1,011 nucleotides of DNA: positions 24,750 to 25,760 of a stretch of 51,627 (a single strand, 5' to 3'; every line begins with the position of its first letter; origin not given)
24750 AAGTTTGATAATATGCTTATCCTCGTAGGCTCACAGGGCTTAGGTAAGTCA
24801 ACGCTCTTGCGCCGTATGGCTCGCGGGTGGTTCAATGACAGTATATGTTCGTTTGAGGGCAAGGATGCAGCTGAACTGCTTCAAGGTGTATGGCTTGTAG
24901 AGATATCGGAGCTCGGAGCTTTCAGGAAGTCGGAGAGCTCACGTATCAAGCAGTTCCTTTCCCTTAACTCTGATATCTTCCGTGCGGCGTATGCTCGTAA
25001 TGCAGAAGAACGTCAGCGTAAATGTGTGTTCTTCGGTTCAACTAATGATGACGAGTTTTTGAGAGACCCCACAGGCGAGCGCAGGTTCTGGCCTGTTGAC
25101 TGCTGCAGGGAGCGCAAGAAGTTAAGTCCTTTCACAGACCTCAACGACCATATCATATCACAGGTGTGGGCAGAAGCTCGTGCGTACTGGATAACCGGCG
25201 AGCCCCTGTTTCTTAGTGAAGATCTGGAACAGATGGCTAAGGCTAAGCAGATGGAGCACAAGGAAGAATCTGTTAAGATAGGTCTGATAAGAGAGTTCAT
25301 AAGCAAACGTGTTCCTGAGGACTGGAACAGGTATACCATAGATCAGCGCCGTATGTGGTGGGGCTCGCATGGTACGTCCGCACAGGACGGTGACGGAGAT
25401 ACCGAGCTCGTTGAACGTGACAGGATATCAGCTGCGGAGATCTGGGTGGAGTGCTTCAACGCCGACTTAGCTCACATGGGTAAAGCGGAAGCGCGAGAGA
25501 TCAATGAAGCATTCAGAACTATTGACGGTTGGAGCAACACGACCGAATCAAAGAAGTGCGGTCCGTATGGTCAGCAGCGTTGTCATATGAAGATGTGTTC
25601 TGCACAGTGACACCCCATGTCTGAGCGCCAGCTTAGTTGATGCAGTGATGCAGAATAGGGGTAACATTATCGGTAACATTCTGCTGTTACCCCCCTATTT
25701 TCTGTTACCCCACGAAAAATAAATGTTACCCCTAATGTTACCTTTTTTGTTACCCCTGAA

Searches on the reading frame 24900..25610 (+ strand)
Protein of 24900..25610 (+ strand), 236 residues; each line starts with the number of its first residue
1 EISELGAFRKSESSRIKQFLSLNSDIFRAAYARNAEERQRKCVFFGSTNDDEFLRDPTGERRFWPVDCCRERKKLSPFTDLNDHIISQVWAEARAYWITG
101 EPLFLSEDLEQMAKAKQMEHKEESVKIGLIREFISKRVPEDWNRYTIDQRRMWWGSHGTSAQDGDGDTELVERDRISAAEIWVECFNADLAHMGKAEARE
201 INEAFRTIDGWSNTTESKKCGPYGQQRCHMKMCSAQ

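Call 41: search_solved_structures(query=window:24900-25610:+, max_evalue=10, show_alignments=2)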
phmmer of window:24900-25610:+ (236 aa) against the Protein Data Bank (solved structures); distinct sequences matched with E-value up to 10: 2.
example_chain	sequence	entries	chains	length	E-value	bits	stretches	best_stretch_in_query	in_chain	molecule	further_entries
7pds_A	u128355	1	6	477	2.1e-32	115.7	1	1-175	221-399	Similar to D. nodosus vapE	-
1hlv_A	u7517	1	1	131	1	12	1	58-114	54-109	MAJOR CENTROMERE AUTOANTIGEN B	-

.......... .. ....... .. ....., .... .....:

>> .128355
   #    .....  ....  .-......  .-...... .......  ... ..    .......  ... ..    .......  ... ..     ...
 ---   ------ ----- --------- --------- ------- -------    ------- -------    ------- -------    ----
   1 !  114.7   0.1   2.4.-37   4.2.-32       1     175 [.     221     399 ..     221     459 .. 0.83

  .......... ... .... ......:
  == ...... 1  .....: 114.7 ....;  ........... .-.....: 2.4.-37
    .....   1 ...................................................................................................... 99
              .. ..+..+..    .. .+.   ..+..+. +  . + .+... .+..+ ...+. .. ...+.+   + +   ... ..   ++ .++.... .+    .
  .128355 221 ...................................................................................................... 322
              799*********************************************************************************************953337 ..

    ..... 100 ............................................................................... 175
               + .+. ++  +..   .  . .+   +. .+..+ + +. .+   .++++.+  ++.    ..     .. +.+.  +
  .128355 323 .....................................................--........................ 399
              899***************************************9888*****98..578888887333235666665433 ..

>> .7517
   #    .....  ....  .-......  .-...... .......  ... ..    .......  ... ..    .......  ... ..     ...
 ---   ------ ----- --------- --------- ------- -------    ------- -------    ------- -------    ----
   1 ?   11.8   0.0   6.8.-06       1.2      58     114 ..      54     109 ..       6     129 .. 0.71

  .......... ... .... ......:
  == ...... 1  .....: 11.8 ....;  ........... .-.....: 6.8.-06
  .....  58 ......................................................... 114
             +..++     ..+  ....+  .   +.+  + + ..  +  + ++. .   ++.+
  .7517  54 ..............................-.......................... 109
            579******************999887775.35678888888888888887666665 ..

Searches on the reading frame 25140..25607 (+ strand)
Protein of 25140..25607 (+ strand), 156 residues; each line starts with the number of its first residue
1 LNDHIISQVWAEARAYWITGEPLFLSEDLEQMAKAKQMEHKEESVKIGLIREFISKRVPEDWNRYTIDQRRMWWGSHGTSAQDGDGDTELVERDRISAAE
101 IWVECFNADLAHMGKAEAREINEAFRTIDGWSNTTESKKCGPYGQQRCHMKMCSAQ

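Call 53: find_homologous_proteins(query=window:25140-25607:+, max_evalue=0.001)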
Query window:25140-25607:+ (156 aa): 1 proteins with E <= 0.001 among 75 candidates.
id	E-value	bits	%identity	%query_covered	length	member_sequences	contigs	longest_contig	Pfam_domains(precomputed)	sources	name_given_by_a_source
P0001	8.2e-52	193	54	98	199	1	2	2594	PF05272.18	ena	-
